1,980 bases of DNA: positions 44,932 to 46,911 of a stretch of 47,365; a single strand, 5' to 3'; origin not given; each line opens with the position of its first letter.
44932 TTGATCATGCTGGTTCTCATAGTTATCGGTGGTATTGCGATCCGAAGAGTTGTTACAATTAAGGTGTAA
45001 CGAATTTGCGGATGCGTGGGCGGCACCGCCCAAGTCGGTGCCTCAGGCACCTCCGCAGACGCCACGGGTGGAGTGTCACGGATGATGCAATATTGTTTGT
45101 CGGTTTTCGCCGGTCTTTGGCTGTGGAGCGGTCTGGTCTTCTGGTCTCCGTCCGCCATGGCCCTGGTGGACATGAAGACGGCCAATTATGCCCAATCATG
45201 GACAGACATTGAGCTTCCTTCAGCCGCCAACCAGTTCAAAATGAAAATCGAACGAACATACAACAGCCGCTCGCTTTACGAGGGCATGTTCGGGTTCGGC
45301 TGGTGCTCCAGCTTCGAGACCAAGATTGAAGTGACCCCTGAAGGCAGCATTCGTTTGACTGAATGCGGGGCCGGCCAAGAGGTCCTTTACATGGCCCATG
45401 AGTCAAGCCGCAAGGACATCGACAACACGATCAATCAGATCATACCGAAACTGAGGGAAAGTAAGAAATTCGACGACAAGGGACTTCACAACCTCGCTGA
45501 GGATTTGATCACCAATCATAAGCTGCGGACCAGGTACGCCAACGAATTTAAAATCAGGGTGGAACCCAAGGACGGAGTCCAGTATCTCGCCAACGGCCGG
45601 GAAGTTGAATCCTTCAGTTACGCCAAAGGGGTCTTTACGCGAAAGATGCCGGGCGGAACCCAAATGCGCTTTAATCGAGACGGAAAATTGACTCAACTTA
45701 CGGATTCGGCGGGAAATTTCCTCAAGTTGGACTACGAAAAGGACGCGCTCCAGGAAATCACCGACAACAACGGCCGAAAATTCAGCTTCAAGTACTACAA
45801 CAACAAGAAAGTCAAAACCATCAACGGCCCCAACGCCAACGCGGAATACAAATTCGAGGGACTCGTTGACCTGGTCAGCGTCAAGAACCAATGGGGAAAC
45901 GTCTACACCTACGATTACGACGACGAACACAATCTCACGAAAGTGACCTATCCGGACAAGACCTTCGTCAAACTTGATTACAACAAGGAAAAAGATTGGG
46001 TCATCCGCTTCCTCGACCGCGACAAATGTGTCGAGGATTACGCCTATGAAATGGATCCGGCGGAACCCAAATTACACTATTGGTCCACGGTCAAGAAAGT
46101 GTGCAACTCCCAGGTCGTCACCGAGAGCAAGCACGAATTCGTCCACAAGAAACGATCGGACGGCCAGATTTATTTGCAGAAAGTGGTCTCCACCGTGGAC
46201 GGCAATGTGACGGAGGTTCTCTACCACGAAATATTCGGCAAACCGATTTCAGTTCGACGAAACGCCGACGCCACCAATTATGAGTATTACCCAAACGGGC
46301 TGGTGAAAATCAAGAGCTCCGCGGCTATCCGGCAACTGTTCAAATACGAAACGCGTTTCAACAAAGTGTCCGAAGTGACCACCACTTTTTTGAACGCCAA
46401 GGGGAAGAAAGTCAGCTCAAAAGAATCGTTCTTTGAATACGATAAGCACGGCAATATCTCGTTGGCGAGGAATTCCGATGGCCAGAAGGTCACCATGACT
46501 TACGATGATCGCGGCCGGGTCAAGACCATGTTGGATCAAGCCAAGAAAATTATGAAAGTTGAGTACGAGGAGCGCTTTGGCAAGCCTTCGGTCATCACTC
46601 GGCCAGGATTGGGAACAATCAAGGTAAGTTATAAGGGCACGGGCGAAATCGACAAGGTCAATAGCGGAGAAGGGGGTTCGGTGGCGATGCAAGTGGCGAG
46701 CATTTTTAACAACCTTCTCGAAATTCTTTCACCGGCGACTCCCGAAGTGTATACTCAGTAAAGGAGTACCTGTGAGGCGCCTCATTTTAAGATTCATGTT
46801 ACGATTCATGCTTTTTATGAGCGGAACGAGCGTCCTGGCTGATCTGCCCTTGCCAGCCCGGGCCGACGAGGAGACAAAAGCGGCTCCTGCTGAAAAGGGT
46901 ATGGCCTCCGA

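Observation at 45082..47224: Tad operon terminates in a toxin-less YD-repeat protein plus a small disordered secreted protein: a hit-locus-like pair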

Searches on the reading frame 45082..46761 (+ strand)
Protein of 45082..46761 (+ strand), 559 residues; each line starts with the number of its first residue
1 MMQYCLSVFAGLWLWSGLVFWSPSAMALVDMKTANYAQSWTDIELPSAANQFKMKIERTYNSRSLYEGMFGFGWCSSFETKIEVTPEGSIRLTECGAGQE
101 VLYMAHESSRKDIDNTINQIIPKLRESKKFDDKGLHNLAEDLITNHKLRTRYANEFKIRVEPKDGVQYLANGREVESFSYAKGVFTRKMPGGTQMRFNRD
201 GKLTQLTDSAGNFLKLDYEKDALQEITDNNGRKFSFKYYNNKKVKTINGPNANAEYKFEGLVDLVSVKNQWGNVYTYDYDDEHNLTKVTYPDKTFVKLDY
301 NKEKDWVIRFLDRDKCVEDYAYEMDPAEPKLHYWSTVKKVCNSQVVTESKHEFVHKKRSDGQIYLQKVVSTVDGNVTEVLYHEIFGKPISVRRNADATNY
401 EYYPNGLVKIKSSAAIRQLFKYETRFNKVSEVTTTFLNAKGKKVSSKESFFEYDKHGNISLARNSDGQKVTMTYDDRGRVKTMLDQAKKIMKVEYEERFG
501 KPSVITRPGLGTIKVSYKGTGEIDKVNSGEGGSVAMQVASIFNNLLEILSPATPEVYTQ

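Call 3: search_protein_families(library=pfam, proteins=[window:45082-46761:+], max_evalue=0.01)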
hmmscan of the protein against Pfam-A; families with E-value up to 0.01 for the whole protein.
window:45082-46761:+ (559 aa): 2 families
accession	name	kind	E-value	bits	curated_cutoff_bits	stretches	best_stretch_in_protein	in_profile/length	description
PF05593.20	RHS_repeat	-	3.6e-14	53.1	22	2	265-293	8-36/38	RHS Repeat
PF20148.4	DUF6531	-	8.5e-11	42.5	24.1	1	29-94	4-66/74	Domain of unknown function (DUF6531)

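Call 6: find_homologous_proteins(query=window:45082-46761:+)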
Query window:45082-46761:+ (559 aa): 857 proteins with E <= 0.001 among 5119 candidates; the best 120 are listed.
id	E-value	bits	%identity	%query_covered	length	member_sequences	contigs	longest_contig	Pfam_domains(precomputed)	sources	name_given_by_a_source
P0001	0.0e+0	1279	100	100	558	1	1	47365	PF05593.20,PF25023.2,PF20148.5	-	-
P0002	3.2e-256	869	67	98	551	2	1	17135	PF05593.20,PF25023.2,PF20148.5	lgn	-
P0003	4.0e-254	863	65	98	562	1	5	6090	PF05593.20,PF25023.2,PF20148.5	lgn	-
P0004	1.7e-250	850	64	98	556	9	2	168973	PF05593.20,PF25023.2,PF20148.5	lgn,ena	-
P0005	7.0e-248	842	64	97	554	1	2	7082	PF05593.20,PF25023.2,PF20148.5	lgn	-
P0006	5.4e-246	836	64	98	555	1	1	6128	PF05593.20,PF25023.2,PF20148.5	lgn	-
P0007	1.1e-244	831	62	96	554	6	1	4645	PF05593.20,PF25023.2,PF20148.5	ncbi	-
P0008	3.1e-243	827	63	96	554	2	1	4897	PF05593.20,PF25023.2,PF20148.5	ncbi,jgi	jgi:YD repeat-containing protein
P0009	1.3e-242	824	63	96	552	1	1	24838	PF05593.20,PF25023.2,PF20148.5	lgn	-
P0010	6.5e-242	822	63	95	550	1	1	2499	PF05593.20,PF25023.2,PF20148.5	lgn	-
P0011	1.7e-241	821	61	97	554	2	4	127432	PF05593.20,PF25023.2,PF20148.5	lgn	-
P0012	7.2e-241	819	62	96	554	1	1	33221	PF05593.20,PF25023.2,PF20148.5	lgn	-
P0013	1.2e-238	811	62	95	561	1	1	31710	PF05593.20,PF25023.2,PF20148.5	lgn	-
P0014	2.1e-220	751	59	96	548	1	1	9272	PF05593.20,PF25023.2,PF20148.5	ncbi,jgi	jgi:YD repeat-containing protein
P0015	2.0e-219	748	59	97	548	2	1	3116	PF05593.20,PF25023.2,PF20148.5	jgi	jgi:YD repeat-containing protein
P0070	6.4e-205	700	54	100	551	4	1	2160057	PF05593.20,PF25023.2,PF20148.5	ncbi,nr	ncbi:DUF6531 domain-containing protein [Bdellovibrio bacteriovorus]|nr:DUF6531 domain-containing pro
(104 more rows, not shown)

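Call 7: find_encoding_contigs(protein=P0070, flank=10000, max_places=3)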
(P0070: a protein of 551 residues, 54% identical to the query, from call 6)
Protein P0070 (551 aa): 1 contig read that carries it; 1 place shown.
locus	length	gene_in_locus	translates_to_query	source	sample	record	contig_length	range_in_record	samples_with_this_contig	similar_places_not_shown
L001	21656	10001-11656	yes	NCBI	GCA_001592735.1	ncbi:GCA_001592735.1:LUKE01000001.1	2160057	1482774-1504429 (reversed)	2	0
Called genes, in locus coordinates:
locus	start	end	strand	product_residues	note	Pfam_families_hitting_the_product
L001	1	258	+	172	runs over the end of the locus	PF00156:Pribosyltran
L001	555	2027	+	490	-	PF02203:TarH (weak), PF12729:4HB_MCP_1, PF00015:MCPsignal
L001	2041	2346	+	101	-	-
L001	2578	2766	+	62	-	PF16982:Flp1_like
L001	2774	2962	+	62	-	-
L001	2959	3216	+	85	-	-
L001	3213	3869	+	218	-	-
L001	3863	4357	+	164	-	-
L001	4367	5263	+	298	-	PF08666:SAF, PF13144:ChapFlgA (weak), PF16976:RcpC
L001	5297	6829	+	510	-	PF04972:BON (faint), PF00263:Secretin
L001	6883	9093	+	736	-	PF00005:ABC_tran (faint), PF00142:Fer4_NifH, PF01656:CbiA, PF02374:ArsA_ATPase (faint), PF10609:ParA, PF13614:AAA_31, PF00437:T2SSE, PF27713:UCP018868 (weak), +2 more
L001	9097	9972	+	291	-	PF00482:T2SSF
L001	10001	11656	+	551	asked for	PF20148:DUF6531, PF25023:TEN_YD-shell (weak), PF05593:RHS_repeat (faint)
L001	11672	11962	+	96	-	-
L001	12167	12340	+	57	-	-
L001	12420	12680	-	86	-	-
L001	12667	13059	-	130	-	PF00072:Response_reg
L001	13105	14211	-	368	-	-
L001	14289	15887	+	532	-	-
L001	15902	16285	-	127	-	PF02661:Fic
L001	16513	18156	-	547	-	PF00118:Cpn60_TCP1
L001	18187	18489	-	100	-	PF00166:Cpn10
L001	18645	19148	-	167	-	-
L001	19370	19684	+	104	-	-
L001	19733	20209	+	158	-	-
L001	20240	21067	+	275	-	PF25164:CoiA_N (weak)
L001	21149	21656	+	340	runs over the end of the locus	-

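Call 15: find_related_loci(query=A1, collection=genome_contigs, flank=6000)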
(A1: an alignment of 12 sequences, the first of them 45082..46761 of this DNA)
Query A1 (559 aa) in genome_contigs; peptide patterns used: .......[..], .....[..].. (x = any residue, [..] = any of these).
278 stretches matched a pattern; 221 encode a relative of the query (tblastn E <= 1e-3); the best 80 are kept; 80 distinct loci.
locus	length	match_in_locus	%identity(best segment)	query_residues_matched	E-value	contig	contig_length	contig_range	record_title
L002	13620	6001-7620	65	19-557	0e+0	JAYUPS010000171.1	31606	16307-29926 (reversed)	MAG: Bdellovibrio sp. isolate GL109_DN_metabinner_3 GL109_DN_metabinner_3_170, whole genome shotgun sequence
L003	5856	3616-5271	58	9-557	0e+0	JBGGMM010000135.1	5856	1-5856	MAG: Pseudobdellovibrionaceae bacterium isolate bin.014 k141_2542816, whole genome shotgun sequence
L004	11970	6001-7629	57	14-557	0e+0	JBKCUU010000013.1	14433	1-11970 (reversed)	MAG: Bdellovibrio sp. isolate samp_2047_metabat2_884 samp_2047_425574, whole genome shotgun sequence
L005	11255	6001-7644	56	6-557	0e+0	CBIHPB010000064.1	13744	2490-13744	MAG TPA_asm: uncultured Bdellovibrio sp. isolate SRR18156191_binner12_Refined_11 genome assembly, contig: ERZ27336852.92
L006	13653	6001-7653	56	6-557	0e+0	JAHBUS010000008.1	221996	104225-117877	MAG: Bdellovibrionaceae bacterium isolate ACE_BDE3 BDE3_8, whole genome shotgun sequence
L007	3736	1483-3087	56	22-557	0e+0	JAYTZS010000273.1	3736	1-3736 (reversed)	MAG: Bdellovibrio sp. isolate GFS_6366 GFS_6366_272, whole genome shotgun sequence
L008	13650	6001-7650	55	1-557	0e+0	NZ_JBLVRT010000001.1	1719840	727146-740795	Bdellovibrio bacteriovorus strain YOA24 scaffold_0, whole genome shotgun sequence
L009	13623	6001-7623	57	22-557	0e+0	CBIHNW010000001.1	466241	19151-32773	MAG TPA_asm: uncultured Bdellovibrio sp. isolate SRR18156208_concoct_28 genome assembly, contig: ERZ27336868.20, whole g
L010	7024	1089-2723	55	14-557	0e+0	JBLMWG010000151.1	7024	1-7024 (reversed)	MAG: Bacillota bacterium isolate MAG290 PRJNA960887_bin12_renamed_150, whole genome shotgun sequence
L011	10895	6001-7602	57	22-556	0e+0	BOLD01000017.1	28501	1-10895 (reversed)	MAG: Oligoflexia bacterium BroJett040 DNA, sequence17, whole genome shotgun sequence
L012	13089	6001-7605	56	22-557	0e+0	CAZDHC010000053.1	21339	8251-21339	MAG TPA_asm: uncultured Bdellovibrio sp. isolate SRP302895_co1_342 genome assembly, contig: NODE_4545_length_21339_cov_5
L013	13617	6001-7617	57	18-557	0e+0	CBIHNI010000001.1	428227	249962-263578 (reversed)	MAG TPA_asm: uncultured Bdellovibrio sp. isolate SRR18156191_binner23_Refined_23 genome assembly, contig: ERZ27336852.1,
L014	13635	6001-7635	56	14-557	0e+0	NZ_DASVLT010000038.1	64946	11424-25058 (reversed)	MAG: Bdellovibrio sp. isolate SMAG_U3081 k141_356607, whole genome shotgun sequence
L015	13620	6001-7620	55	19-557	0e+0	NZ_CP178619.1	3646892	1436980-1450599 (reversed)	Bdellovibrio sp. HCB288 chromosome, complete genome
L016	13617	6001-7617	55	20-557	0e+0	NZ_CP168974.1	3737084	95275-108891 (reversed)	Bdellovibrio bacteriovorus strain s4 chromosome, complete genome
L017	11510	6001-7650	55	6-557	0e+0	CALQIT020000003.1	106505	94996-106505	MAG: Streptomyces griseus isolate HRS-HS12-bin-158 genome assembly, contig: HRSG-H12-C130, whole genome shotgun sequence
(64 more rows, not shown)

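Call 19: find_encoding_contigs(protein=P0002, flank=6000, max_places=2)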
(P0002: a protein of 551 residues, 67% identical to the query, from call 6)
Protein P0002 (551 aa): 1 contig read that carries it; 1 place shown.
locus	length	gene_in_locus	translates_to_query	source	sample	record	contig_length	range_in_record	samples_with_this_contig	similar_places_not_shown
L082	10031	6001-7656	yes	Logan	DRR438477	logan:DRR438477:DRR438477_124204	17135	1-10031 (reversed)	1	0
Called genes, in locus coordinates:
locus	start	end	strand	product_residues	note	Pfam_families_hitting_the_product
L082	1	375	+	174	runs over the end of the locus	-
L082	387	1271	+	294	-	PF08666:SAF, PF13144:ChapFlgA (faint), PF16976:RcpC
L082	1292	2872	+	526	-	PF00263:Secretin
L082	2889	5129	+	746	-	PF00142:Fer4_NifH, PF01656:CbiA, PF02374:ArsA_ATPase (faint), PF10609:ParA, PF13614:AAA_31, PF00437:T2SSE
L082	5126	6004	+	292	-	PF00482:T2SSF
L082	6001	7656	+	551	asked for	PF20148:DUF6531, PF25023:TEN_YD-shell (faint), PF05593:RHS_repeat (faint)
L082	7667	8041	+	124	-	-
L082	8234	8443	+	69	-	-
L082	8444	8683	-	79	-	-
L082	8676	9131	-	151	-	PF00072:Response_reg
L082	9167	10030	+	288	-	?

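Call 20: find_encoding_contigs(protein=P0004, flank=6000, max_places=2)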
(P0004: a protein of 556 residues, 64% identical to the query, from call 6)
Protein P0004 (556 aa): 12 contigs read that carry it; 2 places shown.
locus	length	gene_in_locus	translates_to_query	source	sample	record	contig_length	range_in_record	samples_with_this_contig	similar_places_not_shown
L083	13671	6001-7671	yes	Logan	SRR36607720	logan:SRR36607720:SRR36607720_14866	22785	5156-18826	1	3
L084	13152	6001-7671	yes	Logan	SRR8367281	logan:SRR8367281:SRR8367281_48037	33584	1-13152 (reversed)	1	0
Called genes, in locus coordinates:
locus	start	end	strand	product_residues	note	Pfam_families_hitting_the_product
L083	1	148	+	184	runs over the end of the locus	-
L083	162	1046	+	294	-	PF08666:SAF (faint), PF16976:RcpC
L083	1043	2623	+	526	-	PF04972:BON (faint), PF00263:Secretin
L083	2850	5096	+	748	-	PF00142:Fer4_NifH (weak), PF01656:CbiA, PF02374:ArsA_ATPase (faint), PF06564:CBP_BcsQ (faint), PF10609:ParA (weak), PF13614:AAA_31, PF00437:T2SSE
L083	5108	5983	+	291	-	PF00482:T2SSF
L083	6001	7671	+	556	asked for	PF20148:DUF6531, PF25023:TEN_YD-shell, PF05593:RHS_repeat (faint)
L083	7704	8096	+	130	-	-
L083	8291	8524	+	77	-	-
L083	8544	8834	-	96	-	-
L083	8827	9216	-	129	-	PF00072:Response_reg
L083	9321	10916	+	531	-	-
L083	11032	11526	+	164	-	PF06172:Cupin_5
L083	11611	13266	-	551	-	PF00118:Cpn60_TCP1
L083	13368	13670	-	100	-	PF00166:Cpn10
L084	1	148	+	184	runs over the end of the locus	-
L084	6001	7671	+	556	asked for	PF20148:DUF6531, PF25023:TEN_YD-shell, PF05593:RHS_repeat (faint)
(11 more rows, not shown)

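Call 21: find_encoding_contigs(protein=P0011, flank=6000, max_places=2)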
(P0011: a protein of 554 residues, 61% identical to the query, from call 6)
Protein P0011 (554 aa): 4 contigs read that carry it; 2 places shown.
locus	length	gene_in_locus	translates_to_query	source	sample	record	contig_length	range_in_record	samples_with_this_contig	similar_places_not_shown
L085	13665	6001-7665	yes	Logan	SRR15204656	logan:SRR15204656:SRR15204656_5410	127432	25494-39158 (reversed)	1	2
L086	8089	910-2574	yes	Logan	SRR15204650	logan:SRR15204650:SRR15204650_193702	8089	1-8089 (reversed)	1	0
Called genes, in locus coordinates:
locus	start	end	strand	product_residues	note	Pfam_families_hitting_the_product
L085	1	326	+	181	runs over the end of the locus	-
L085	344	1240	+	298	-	PF08666:SAF, PF16976:RcpC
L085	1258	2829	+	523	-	PF04972:BON (faint), PF00263:Secretin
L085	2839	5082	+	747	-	PF00005:ABC_tran (faint), PF00142:Fer4_NifH (weak), PF01656:CbiA, PF06564:CBP_BcsQ (weak), PF10609:ParA, PF13614:AAA_31, PF00437:T2SSE, PF27713:UCP018868 (weak), +1 more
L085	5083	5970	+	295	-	PF00482:T2SSF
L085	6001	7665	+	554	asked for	PF20148:DUF6531, PF25023:TEN_YD-shell (weak), PF05593:RHS_repeat (faint)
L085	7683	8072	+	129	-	-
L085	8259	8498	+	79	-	-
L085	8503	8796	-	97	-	-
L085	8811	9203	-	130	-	PF00072:Response_reg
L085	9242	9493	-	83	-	-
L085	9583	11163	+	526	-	PF16538:FlgT_C (faint), PF13505:OMP_b-brl (faint)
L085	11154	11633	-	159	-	-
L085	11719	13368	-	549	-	-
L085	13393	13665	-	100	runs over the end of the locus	PF00166:Cpn10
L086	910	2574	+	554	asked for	PF20148:DUF6531, PF25023:TEN_YD-shell (weak), PF05593:RHS_repeat (faint)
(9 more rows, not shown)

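Call 22: find_encoding_contigs(protein=P0013, flank=6000, max_places=2)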
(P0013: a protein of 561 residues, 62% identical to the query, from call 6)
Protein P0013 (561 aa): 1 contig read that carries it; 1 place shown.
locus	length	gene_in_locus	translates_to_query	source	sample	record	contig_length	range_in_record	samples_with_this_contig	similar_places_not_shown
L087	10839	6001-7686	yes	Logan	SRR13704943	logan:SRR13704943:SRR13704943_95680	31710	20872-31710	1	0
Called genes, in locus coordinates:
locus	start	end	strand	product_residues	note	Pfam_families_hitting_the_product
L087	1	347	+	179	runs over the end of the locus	-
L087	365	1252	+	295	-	PF08666:SAF, PF16976:RcpC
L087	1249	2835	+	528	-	PF04972:BON (faint), PF00263:Secretin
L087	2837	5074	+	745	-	PF00142:Fer4_NifH (weak), PF01656:CbiA, PF02374:ArsA_ATPase (faint), PF10609:ParA, PF13614:AAA_31, PF00437:T2SSE, PF00005:ABC_tran (weak)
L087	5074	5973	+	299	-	PF00482:T2SSF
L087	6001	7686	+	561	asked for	PF20148:DUF6531, PF25023:TEN_YD-shell, PF05593:RHS_repeat (faint)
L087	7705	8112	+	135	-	-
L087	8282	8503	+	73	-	-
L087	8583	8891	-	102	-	-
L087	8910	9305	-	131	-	PF00072:Response_reg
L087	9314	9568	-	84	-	-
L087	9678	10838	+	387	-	?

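Call 34: search_solved_structures(query=A2, max_evalue=0.001)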
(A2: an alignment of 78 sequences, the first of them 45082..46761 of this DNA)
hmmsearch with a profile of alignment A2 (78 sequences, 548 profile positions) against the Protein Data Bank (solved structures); distinct sequences matched with E-value up to 0.001: 23.
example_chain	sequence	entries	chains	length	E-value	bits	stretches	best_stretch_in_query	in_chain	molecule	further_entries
8qjb_A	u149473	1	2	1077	1.4e-18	69.9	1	193-293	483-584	T6SS-associated Rhs core domain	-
8qjd_A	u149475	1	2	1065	2.6e-18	68.9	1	193-293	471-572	Salmonella bongori Rhs core domain (residues 360-1420)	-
8qjc_A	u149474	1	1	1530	1.5e-17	66.4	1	193-293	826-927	T6SS-associated Rhs core and toxin domain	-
7q97_A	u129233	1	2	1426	2.2e-15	59.3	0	176-278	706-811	Rhs family protein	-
8uxt_A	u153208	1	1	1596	1.2e-14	56.8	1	168-306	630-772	Tse15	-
8uy4_A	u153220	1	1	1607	1.3e-14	56.7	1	168-306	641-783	Tse15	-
8h8a_A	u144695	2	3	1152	1.4e-12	50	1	183-486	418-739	Putative Rhs-family protein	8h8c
7pq5_L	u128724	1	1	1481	7.5e-12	47.6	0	237-316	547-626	Tre23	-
8fia_A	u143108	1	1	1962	1.5e-10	43.4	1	169-291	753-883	Teneurin-m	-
8h8b_A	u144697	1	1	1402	2.3e-10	42.7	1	183-486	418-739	Putative Rhs-family protein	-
8qja_A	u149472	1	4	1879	1.1e-08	37.2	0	182-316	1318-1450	Putative type VI secretion system YD repeat-containing Rhs element Vgr protein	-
8cp6_B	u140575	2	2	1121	9.7e-08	34.1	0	177-291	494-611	Toxin protein Tse5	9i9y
9g2f_A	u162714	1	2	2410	1.8e-07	33.2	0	173-296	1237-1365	Teneurin transmembrane protein 2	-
9g2h_A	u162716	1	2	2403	2.2e-07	32.9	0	173-296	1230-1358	Teneurin transmembrane protein 2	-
9g42_A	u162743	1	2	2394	2.7e-07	32.6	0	173-296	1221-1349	Teneurin transmembrane protein 2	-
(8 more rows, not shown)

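Call 46: predict_structure(alignment_id=A2)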
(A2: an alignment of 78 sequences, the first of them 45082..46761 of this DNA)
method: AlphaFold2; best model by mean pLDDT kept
length: 559 residues; sequences in the alignment: 78
mean_pLDDT: 85.2   pTM: 0.71
mean pLDDT of the five models: 85.2, 84.4, 83.9, 83.1, 81.3
residues with pLDDT >= 90: 289; 70-90: 208; 50-70: 35; < 50: 27
segments of 3 or more residues with pLDDT < 50: 1-3, 17-33, 556-559
pLDDT, mean of each block of 10 residues (from residue 1): 51 48 32 64 85 87 62 78 86 73 85 93 93 94 87 87 87 75 92 90 92 94 94 95 93 93 91 95 90 93 84 92 91 92 92 85 85 91 86 93 88 96 88 96 96 90 94 89 92 89 90 86 85 82 83 55
secondary structure, 60 per line:
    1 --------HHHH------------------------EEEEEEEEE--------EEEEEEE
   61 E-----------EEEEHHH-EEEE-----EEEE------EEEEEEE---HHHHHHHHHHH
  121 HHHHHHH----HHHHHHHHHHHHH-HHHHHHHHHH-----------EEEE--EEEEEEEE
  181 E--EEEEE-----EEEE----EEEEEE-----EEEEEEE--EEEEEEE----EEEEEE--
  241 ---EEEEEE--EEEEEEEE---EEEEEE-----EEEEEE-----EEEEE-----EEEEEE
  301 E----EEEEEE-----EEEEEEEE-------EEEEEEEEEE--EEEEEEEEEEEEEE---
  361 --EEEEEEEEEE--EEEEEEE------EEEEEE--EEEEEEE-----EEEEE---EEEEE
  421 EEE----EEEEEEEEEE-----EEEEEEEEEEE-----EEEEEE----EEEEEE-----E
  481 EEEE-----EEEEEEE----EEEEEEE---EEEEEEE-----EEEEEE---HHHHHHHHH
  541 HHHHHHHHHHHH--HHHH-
elements in order: H9-12 E37-45 E54-61 E73-76 E81-84 E90-93 E100-106 H110-127 H132-144 H146-155 E167-170 E173-181 E184-188 E194-197 E202-207 E213-219 E222-228 E233-238 E244-249 E252-259 E263-268 E274-279 E285-289 E295-301 E306-311 E317-324 E332-341 E344-357 E363-372 E375-381 E388-393 E396-402 E408-412 E416-423 E428-437 E443-453 E459-464 E469-474 E480-484 E490-496 E501-507 E511-517 E523-528 H532-552 H555-558
